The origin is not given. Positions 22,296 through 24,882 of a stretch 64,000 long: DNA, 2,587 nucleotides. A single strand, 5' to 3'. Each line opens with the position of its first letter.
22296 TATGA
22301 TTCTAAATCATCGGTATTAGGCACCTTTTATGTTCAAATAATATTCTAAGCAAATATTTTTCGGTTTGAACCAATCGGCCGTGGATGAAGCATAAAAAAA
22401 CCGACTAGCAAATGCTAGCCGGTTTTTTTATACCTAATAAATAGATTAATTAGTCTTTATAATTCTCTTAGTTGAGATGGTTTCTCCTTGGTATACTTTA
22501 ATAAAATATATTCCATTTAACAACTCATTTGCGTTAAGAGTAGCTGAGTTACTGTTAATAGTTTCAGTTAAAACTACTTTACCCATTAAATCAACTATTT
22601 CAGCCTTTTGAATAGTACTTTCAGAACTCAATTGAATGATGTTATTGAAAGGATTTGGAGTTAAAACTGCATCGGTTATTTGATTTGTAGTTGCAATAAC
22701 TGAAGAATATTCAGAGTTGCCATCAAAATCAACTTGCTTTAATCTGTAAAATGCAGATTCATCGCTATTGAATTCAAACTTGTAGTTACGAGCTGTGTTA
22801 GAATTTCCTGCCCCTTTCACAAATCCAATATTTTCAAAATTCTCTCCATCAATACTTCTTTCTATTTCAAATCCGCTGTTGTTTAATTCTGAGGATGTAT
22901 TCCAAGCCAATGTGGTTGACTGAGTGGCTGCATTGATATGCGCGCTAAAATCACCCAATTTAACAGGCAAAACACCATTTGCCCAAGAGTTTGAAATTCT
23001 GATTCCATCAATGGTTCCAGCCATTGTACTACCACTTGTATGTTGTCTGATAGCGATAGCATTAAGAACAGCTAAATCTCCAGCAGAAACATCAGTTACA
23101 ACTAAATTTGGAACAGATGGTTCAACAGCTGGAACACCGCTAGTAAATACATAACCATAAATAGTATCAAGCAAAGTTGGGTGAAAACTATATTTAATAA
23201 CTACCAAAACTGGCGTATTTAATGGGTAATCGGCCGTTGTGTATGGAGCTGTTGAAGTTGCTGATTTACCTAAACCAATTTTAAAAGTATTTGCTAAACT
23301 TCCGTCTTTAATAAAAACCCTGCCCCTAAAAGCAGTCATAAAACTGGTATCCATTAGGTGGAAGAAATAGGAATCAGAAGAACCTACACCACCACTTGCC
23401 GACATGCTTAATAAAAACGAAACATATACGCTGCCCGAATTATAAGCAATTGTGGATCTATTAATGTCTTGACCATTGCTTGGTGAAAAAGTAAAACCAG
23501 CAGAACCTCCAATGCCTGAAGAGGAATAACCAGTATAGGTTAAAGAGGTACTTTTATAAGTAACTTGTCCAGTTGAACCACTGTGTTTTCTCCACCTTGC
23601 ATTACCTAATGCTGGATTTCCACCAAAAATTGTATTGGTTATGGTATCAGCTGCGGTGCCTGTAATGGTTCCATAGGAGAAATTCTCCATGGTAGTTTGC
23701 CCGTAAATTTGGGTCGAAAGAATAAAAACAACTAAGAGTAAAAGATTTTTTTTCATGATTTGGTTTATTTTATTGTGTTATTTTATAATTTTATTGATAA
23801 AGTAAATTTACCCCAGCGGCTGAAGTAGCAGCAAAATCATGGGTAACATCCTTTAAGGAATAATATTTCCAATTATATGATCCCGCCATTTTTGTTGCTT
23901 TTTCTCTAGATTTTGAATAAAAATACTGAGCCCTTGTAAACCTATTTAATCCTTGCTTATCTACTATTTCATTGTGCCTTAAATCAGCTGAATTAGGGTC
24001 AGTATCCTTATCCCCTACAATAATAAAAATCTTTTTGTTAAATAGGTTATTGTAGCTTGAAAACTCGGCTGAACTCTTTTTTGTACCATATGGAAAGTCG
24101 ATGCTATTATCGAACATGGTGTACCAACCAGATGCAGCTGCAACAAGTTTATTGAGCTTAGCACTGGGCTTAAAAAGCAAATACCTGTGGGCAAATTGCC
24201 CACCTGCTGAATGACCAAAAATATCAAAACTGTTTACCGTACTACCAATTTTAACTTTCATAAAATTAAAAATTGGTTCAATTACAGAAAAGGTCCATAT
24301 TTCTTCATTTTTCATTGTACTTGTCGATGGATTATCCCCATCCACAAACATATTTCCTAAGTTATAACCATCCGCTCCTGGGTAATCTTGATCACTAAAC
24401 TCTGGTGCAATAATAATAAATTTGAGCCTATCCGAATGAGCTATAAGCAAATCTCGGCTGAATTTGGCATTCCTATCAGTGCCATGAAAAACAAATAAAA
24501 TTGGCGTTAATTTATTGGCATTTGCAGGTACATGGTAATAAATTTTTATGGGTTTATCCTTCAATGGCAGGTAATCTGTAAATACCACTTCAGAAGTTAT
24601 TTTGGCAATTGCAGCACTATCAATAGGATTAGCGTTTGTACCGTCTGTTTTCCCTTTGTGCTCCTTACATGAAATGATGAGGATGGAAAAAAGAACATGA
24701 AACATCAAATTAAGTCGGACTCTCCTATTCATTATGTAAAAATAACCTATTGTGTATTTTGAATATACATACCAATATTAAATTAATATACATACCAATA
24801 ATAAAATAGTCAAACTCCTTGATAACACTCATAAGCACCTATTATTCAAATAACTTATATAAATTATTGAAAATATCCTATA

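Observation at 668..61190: Strongly over-represented DNA word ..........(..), family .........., in intergenic DNA and in several reading frames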

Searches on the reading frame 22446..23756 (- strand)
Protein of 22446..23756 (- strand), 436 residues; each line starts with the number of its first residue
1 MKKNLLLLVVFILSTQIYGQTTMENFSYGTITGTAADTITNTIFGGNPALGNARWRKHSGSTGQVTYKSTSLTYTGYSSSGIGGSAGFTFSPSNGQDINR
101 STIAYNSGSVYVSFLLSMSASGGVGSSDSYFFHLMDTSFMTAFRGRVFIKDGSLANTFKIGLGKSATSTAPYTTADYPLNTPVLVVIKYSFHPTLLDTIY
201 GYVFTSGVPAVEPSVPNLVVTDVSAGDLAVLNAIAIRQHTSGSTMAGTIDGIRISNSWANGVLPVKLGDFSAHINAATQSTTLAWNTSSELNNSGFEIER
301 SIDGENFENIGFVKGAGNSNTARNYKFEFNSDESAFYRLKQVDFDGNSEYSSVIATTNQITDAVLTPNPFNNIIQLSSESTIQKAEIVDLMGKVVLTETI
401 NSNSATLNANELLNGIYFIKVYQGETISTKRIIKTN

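Call 29: search_protein_families(library=pfam, proteins=[window:22446-23756:-])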
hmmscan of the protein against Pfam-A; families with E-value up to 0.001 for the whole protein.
window:22446-23756:- (436 aa): 1 family
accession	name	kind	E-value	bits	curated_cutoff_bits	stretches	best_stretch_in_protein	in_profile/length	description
PF18962.6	Por_Secre_tail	-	5.1e-12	46.4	27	1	367-433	3-74/75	Secretion system C-terminal sorting domain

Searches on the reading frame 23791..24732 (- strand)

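Call 29: search_protein_families(library=pfam, proteins=[window:23791-24732:-])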
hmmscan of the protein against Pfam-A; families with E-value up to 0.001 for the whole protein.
window:23791-24732:- (313 aa): 1 family
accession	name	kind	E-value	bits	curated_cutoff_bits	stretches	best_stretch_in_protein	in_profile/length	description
PF00756.26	Esterase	-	0.00052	20.3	22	1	60-291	6-240/251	Putative esterase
